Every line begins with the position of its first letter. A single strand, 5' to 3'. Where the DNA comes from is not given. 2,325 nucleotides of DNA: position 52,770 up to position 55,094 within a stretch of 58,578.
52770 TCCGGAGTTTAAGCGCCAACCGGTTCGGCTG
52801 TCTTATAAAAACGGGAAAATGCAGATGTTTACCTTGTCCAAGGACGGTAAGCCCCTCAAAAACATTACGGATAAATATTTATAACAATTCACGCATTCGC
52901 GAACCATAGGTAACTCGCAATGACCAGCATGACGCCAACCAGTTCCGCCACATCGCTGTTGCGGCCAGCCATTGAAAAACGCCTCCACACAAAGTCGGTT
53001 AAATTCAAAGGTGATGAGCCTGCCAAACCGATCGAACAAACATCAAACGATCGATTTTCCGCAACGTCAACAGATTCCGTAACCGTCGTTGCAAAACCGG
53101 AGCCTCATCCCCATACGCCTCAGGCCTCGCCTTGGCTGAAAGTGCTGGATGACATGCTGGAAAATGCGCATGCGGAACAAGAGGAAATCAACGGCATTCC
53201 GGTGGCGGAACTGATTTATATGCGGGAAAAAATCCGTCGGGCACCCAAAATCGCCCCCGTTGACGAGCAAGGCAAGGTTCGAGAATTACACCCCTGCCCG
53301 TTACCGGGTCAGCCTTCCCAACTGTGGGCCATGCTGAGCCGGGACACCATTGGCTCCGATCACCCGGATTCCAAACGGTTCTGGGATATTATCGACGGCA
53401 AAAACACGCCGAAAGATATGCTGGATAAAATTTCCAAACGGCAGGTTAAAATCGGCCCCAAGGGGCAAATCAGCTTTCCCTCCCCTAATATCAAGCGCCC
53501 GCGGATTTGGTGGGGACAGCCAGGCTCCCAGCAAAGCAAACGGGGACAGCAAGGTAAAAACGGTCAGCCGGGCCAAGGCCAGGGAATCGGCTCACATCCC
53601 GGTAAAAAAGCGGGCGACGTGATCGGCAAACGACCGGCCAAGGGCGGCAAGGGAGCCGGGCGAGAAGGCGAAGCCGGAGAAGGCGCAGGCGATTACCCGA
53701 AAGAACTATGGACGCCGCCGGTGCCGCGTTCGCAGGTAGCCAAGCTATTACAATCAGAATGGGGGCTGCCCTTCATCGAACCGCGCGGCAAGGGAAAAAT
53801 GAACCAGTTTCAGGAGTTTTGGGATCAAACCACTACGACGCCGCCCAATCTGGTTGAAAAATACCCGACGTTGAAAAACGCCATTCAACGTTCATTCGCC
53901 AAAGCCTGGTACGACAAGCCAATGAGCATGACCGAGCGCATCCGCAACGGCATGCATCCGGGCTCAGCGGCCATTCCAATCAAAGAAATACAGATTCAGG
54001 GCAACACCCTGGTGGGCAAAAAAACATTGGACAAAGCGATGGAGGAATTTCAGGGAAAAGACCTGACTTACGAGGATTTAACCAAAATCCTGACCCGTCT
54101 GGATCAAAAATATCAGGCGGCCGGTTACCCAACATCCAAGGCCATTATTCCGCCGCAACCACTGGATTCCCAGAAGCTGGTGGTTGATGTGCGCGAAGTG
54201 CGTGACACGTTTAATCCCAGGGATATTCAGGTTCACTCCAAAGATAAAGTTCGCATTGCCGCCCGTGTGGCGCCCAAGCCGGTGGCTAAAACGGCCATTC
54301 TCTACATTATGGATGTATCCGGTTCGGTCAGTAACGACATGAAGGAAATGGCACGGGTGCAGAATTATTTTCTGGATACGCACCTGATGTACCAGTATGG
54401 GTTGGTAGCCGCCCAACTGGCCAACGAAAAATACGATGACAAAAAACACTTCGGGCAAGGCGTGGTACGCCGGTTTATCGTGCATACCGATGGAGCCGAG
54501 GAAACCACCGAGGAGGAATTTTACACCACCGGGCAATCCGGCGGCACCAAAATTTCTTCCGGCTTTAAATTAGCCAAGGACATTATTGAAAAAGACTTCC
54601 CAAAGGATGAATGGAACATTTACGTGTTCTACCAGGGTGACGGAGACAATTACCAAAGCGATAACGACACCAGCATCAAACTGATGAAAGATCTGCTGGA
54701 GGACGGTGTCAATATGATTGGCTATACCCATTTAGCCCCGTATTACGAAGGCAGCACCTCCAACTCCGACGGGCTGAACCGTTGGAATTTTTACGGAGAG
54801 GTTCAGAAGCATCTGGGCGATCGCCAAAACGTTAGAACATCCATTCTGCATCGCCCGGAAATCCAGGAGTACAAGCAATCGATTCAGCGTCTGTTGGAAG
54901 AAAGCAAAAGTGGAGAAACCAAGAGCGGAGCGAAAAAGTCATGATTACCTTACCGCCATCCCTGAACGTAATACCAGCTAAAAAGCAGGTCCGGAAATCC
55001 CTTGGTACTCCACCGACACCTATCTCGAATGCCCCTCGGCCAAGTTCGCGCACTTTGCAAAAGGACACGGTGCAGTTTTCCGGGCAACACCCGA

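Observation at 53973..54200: POTRA_2 (ShlB/FhaC-type)-like module inserted in the cytoplasmic YeaH homologue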

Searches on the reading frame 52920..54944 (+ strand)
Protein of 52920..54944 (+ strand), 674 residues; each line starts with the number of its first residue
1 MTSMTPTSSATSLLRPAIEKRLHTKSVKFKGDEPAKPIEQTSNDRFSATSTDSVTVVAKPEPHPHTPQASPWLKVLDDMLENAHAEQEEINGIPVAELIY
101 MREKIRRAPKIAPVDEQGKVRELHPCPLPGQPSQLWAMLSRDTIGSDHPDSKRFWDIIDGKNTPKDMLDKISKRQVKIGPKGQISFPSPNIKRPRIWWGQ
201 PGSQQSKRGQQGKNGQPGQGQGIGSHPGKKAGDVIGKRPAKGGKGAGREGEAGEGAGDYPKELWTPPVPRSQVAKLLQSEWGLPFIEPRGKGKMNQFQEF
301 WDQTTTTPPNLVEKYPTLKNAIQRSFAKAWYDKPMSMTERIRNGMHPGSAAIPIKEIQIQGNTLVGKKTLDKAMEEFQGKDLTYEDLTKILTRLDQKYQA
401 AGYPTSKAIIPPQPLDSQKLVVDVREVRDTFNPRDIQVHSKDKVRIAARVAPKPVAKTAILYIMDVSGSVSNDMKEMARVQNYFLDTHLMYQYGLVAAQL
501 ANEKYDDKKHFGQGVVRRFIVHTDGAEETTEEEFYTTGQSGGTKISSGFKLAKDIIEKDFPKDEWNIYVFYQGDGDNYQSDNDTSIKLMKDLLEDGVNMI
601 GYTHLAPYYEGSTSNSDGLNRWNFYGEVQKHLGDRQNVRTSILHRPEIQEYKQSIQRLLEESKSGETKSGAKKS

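Call 3: search_protein_families(library=pfam, proteins=[window:52920-54944:+], max_evalue=10)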
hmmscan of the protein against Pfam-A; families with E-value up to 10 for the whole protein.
window:52920-54944:+ (674 aa): 4 families
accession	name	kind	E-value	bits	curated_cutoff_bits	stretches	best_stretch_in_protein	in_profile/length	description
PF04285.18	DUF444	-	2.7e-41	142.5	27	2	450-615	237-376/418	Protein of unknown function (DUF444)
PF08479.16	POTRA_2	-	7.6e-16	58.2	24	1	353-425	2-74/76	POTRA domain, ShlB-type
PF07244.20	POTRA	-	2.8e-05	25.1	21.3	1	354-426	3-78/79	Surface antigen variable number repeat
PF10437.14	Lip_prot_lig_C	-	0.22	11.9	24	1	354-398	28-72/85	Bacterial lipoate protein ligase C-terminus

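Call 4: search_protein_families(library=ncbifam, proteins=[window:52920-54944:+], max_evalue=1)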
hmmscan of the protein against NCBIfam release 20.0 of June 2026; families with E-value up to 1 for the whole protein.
window:52920-54944:+ (674 aa): 7 families
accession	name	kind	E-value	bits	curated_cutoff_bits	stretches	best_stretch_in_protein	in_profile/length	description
NF003711.0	PRK05325.2-3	equivalog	7e-44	150.6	388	2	438-661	175-367/369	hypothetical protein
TIGR02877.1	spore_yhbH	equivalog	3.4e-36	125.2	467.95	2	450-614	195-339/371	sporulation protein YhbH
NF003707.0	PRK05325.1-2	equivalog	2.3e-25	89.6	396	1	450-632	239-397/428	hypothetical protein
NF003708.0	PRK05325.1-3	equivalog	1.3e-21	77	466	1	451-603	241-374/423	hypothetical protein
NF003713.0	PRK05325.2-5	equivalog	4.2e-21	75.4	467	2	459-647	265-424/441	hypothetical protein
NF003712.0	PRK05325.2-4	equivalog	1.7e-18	66.5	421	2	438-603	245-392/446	hypothetical protein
NF058613.1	OMPAssmBamADein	equivalog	0.016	13.1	1050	1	351-428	330-405/857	outer membrane protein assembly factor BamA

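Call 5: find_homologous_proteins(query=window:52920-54944:+, max_evalue=0.00001)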
Query window:52920-54944:+ (674 aa): 30 proteins with E <= 0.00001 among 8000 candidates.
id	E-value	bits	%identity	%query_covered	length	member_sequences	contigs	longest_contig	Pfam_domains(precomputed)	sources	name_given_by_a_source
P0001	0.0e+0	1542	99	100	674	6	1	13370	PF08479.17,PF04285.19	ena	-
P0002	0.0e+0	1079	77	89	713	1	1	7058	PF08479.17,PF04285.19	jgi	jgi:uncharacterized sporulation protein YeaH/YhbH (DUF444 family)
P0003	0.0e+0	1035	69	94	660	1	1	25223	PF08479.17,PF04285.19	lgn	-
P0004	0.0e+0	1035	69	96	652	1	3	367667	PF08479.17,PF04285.19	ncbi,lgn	-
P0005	0.0e+0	1027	71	92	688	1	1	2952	PF08479.17,PF04285.19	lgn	-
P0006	0.0e+0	1019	68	96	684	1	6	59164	PF08479.17,PF04285.19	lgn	-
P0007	0.0e+0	1013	73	89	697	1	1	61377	PF08479.17,PF04285.19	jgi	jgi:uncharacterized sporulation protein YeaH/YhbH (DUF444 family)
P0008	5.6e-295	998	67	98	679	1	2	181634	PF08479.17,PF04285.19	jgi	-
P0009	3.3e-294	996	68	94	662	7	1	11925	PF08479.17,PF04285.19,PF07244.21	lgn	-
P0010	8.2e-291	985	68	93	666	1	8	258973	PF08479.17,PF04285.19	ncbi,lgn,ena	-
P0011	3.0e-289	980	71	89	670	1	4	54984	PF08479.17,PF04285.19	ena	-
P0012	9.8e-282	955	64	100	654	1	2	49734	PF08479.17,PF04285.19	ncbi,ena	-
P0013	2.8e-191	656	72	59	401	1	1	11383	PF08479.17,PF04285.19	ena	-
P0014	1.5e-83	300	37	62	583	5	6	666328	PF04285.19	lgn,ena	-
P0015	7.5e-79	284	34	76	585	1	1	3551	PF04285.19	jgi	-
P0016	6.2e-74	268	36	75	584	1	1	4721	PF04285.19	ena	-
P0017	1.2e-30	125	35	27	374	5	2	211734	PF04285.19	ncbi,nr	ncbi:MAG: DUF444 family protein [Myxococcales bacterium]|nr:DUF444 family protein [Myxococcales bact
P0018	5.2e-30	123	36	25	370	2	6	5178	PF04285.19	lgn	-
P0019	1.0e-29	122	36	23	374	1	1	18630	PF04285.19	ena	-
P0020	2.3e-29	121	32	31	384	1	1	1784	PF04285.19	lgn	-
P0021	2.9e-28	117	33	31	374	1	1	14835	PF04285.19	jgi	jgi:uncharacterized sporulation protein YeaH/YhbH (DUF444 family)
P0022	8.9e-28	115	36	23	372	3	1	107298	PF04285.19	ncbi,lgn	ncbi:MAG: DUF444 family protein [Bradymonadia bacterium]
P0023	3.6e-27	113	35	23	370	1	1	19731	PF04285.19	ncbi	-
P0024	7.2e-27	112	34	27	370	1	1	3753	PF04285.19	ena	-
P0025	5.0e-26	110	33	30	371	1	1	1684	PF04285.19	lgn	-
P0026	1.4e-25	108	33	23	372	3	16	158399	PF04285.19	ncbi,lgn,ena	-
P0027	5.1e-25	106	37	23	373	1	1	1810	PF04285.19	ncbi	-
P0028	1.0e-23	102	34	26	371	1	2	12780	PF04285.19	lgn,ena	-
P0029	1.2e-23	102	33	26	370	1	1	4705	PF04285.19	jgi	jgi:uncharacterized protein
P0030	1.9e-23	101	30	31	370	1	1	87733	PF04285.19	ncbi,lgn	-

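Call 8: find_related_loci(query=window:52920-54944:+, collection=genome_contigs, flank=10000)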
Query window:52920-54944:+ (674 aa) in genome_contigs; peptide patterns used: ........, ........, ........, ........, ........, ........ (x = any residue, [..] = any of these).
49 stretches matched a pattern; 3 encode a relative of the query (tblastn E <= 1e-3); 3 distinct loci.
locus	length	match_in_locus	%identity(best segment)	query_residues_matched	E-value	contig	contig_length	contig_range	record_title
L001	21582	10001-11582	87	39-665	3e-105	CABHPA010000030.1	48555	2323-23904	MAG: Candidatus Melainabacteria bacterium isolate Melainabacteria_sp_nbed3b74 genome assembly, contig: NODE_2114_length_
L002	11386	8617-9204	33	429-642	2e-30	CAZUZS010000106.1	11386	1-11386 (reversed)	MAG TPA_asm: uncultured Calditrichaceae bacterium isolate binchicken_co129_674 genome assembly, contig: NODE_17949_lengt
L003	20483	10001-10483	35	453-641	3e-30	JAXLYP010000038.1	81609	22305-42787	MAG: Polyangiaceae bacterium isolate STL-MYX16 C3.166.fa-38, whole genome shotgun sequence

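Call 10: search_solved_structures(query=window:52920-54944:+, max_evalue=1, show_alignments=1)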
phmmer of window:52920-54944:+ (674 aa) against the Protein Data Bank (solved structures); distinct sequences matched with E-value up to 1: 4.
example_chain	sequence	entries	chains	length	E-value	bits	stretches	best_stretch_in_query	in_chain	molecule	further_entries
2mhj_A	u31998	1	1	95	0.0057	18.6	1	348-424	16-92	TpsB4 protein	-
4xb1_A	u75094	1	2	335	0.21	13.4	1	367-449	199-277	319aa long hypothetical homoserine dehydrogenase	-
4xb2_A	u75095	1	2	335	0.21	13.4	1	367-449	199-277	319aa long hypothetical homoserine dehydrogenase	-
6pyo_A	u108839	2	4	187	0.31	12.8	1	519-576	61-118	cDNA FLJ56608, highly similar to Homo sapiens chloride channel, calcium activated, family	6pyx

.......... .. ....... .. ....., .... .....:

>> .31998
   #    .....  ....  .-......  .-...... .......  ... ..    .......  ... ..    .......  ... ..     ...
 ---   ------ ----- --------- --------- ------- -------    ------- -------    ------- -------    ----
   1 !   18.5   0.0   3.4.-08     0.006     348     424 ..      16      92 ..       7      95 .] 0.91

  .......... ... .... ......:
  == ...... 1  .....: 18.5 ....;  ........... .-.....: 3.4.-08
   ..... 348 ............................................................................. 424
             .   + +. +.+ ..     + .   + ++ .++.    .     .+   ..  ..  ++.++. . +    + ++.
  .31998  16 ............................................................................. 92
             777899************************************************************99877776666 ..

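Call 21: predict_structure(alignment_id=A2)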
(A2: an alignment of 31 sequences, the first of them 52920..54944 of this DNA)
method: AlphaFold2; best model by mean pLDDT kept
length: 674 residues; sequences in the alignment: 31
mean_pLDDT: 63.1   pTM: 0.46
mean pLDDT of the five models: 63.1, 62.0, 61.9, 59.3, 58.3
residues with pLDDT >= 90: 82; 70-90: 239; 50-70: 114; < 50: 239
segments of 3 or more residues with pLDDT < 50: 1-67, 117-120, 129-151, 160-162, 186-266, 300-319, 427-439, 442-446, 663-674
pLDDT, mean of each block of 10 residues (from residue 1): 29 31 30 32 29 28 42 80 76 77 74 54 55 39 45 48 60 61 48 33 32 28 27 31 28 30 47 81 70 52 44 42 50 73 85 88 75 88 92 88 79 84 64 47 50 71 86 84 90 85 84 89 81 74 82 93 88 81 92 92 81 54 83 89 85 89 41 31
secondary structure, 60 per line:
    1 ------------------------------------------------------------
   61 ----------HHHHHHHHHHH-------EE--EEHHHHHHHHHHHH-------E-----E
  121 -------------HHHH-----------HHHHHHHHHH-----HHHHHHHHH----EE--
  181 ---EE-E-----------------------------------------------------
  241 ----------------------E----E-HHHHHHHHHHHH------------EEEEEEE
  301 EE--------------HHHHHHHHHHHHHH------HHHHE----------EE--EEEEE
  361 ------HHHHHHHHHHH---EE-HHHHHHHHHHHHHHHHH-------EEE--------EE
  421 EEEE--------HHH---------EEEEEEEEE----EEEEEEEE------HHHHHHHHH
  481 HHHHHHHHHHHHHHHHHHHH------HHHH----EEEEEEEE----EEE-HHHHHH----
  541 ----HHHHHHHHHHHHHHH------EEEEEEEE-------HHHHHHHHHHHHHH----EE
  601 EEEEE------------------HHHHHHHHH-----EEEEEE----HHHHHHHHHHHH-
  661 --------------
elements in order (helices of 4 or more, strands of 3 or more residues): H71-81 H95-106 H134-137 H149-158 H164-172 H270-281 E294-302 H317-330 H337-340 E356-360 H367-377 H384-400 E408-410 E419-424 E445-453 E458-465 H472-500 H507-510 E515-522 E527-529 H531-536 H545-559 E566-573 H581-594 E599-605 H624-632 E638-643 H648-659

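Call 26: fold_search(model_id=the predicted structure, library=pdb)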
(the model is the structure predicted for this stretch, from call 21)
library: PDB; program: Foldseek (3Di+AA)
matches with E <= 10: 1565; with E <= 0.001: 78
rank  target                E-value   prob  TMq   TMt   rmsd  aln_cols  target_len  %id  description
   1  7n1o                  5.2e-07  1.00  0.21  0.51  20.6       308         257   14  The von Willebrand factor A domain of human capillary morphogenesis gene II, flexibly fused to the 1TEL crystallization  (released 2021-06-09)
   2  8fzu_A                1.2e-06  1.00  0.20  0.49  22.1       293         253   13  The von Willebrand factor A domain of human capillary morphogenesis gene II, flexibly fused to the 1TEL crystallizatio (released 2023-07-19)
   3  9ykb_B                1.3e-06  1.00  0.16  0.39  22.6       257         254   16  The von Willebrand factor A domain of human capillary morphogenesis gene II, fused to the 1TEL crystallization chapero (released 2025-10-22)
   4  9rt2_C1               1.3e-06  1.00  0.20  0.45   7.6       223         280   16  NetF - ANTXR2 structure (C4) (released 2026-02-18)
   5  9ykb_A                3.1e-06  1.00  0.19  0.48  22.2       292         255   14  The von Willebrand factor A domain of human capillary morphogenesis gene II, fused to the 1TEL crystallization chapero (released 2025-10-22)
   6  9doc                  4.1e-06  1.00  0.19  0.45  19.1       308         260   16  The von Willebrand factor A domain of human capillary morphogenesis gene II, flexibly fused to the 1TEL crystallization  (released 2024-11-06)
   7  1t6b_Y                6.6e-06  1.00  0.16  0.57   6.9       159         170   19  Crystal structure of B. anthracis Protective Antigen complexed with human Anthrax toxin receptor (released 2004-07-20)
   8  1sht                  7.9e-06  1.00  0.16  0.56   6.6       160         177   19  Crystal Structure of the von Willebrand factor A domain of human capillary morphogenesis protein 2: an anthrax toxin rec (released 2004-04-13)
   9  8fz4_A                8.4e-06  1.00  0.17  0.59   3.7       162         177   18  The von Willebrand factor A domain of Anthrax toxin receptor 2 (released 2023-03-01)
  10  4f1j_A                8.9e-06  1.00  0.20  0.58   6.8       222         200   13  Crystal structure of the MG2+ loaded VWA domain of plasmodium falciparum trap protein (released 2013-01-30)
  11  9rt4_C1               9.5e-06  1.00  0.21  0.46   7.5       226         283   17  NetF - ANTXR2 local refinement focused (released 2026-02-18)
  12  4neh_A                1.0e-05  1.00  0.18  0.12  10.9       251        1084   14  An internal ligand-bound, metastable state of a leukocyte integrin, aXb2 (released 2014-01-15)
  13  8ft8                  1.1e-05  1.00  0.17  0.43  18.3       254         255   16  The von Willebrand factor A domain of human capillary morphogenesis gene II, flexibly fused to the 1TEL crystallization  (released 2023-03-01)
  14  1shu                  1.3e-05  1.00  0.16  0.54   6.8       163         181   18  Crystal Structure of the von Willebrand factor A domain of human capillary morphogenesis protein 2: an anthrax toxin rec (released 2004-04-13)
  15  9c4f_I                1.3e-05  1.00  0.19  0.59   6.7       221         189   14  Infectious B19V capsid (released 2024-10-16)
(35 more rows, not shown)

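Call 27: find_encoding_contigs(protein=P0004, flank=9000, max_places=2)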
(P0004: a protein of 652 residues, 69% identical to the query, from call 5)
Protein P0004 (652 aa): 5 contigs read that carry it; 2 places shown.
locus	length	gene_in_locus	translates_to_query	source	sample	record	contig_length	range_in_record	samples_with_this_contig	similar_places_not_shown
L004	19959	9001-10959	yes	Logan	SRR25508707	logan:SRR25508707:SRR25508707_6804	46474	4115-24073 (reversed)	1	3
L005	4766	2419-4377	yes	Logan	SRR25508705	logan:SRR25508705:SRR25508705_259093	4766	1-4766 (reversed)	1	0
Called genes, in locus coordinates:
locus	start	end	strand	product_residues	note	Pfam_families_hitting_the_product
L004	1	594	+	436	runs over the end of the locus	PF02321:OEP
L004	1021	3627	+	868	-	-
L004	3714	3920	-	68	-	-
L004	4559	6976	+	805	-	PF08298:AAA_PrkA, PF06798:PrkA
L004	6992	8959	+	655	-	PF04293:SpoVR, PF24755:SpoVR_C (weak)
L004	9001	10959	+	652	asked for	PF08479:POTRA_2, PF04285:DUF444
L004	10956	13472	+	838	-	PF08298:AAA_PrkA (weak), PF06798:PrkA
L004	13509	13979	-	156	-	PF13115:YtkA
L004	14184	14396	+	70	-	-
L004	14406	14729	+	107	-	-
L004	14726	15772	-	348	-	PF13230:GATase_4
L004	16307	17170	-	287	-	-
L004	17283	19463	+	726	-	PF09371:Tex_N, PF22706:Tex_central_region, PF16921:Tex_YqgF, PF14635:HHH_7 (weak), PF12836:HHH_3, PF17674:HHH_9, PF00575:S1, PF23459:S1_RRP5 (weak), +1 more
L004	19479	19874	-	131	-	-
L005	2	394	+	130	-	?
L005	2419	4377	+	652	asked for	PF08479:POTRA_2, PF04285:DUF444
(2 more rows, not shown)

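Call 28: find_encoding_contigs(protein=P0014, flank=9000, max_places=2)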
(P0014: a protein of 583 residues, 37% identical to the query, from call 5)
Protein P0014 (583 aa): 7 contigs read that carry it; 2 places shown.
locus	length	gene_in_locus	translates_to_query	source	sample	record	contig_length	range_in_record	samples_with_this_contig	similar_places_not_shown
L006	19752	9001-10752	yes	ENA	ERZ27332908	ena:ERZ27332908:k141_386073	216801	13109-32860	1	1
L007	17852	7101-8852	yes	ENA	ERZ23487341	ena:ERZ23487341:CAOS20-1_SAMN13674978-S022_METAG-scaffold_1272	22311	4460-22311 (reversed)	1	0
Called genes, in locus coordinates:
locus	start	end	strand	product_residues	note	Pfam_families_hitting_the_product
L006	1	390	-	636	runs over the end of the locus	-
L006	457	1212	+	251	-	PF00535:Glycos_transf_2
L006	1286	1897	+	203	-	-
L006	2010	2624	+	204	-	-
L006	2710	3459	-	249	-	-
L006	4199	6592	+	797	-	PF08298:AAA_PrkA, PF06798:PrkA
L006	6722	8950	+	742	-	PF04293:SpoVR, PF24755:SpoVR_C (weak)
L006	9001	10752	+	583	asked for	PF04285:DUF444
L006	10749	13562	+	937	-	PF08298:AAA_PrkA, PF06798:PrkA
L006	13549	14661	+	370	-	PF00574:CLP_protease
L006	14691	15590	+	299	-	PF00574:CLP_protease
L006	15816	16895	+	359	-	PF21088:MS_channel_1st, PF00924:MS_channel_2nd, PF21082:MS_channel_3rd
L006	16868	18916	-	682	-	PF00884:Sulfatase, PF01663:Phosphodiest (weak)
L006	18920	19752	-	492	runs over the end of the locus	PF00171:Aldedh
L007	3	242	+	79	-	?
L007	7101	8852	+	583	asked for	PF04285:DUF444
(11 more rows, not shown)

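Call 39: search_protein_families(library=pfam, proteins=[P0014], max_evalue=1)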
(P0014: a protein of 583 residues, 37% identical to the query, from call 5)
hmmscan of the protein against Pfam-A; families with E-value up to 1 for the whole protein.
P0014 (583 aa): 1 family
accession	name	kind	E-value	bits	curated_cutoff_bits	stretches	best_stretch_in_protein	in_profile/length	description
PF04285.18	DUF444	-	5e-42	144.9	27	1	139-525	75-375/418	Protein of unknown function (DUF444)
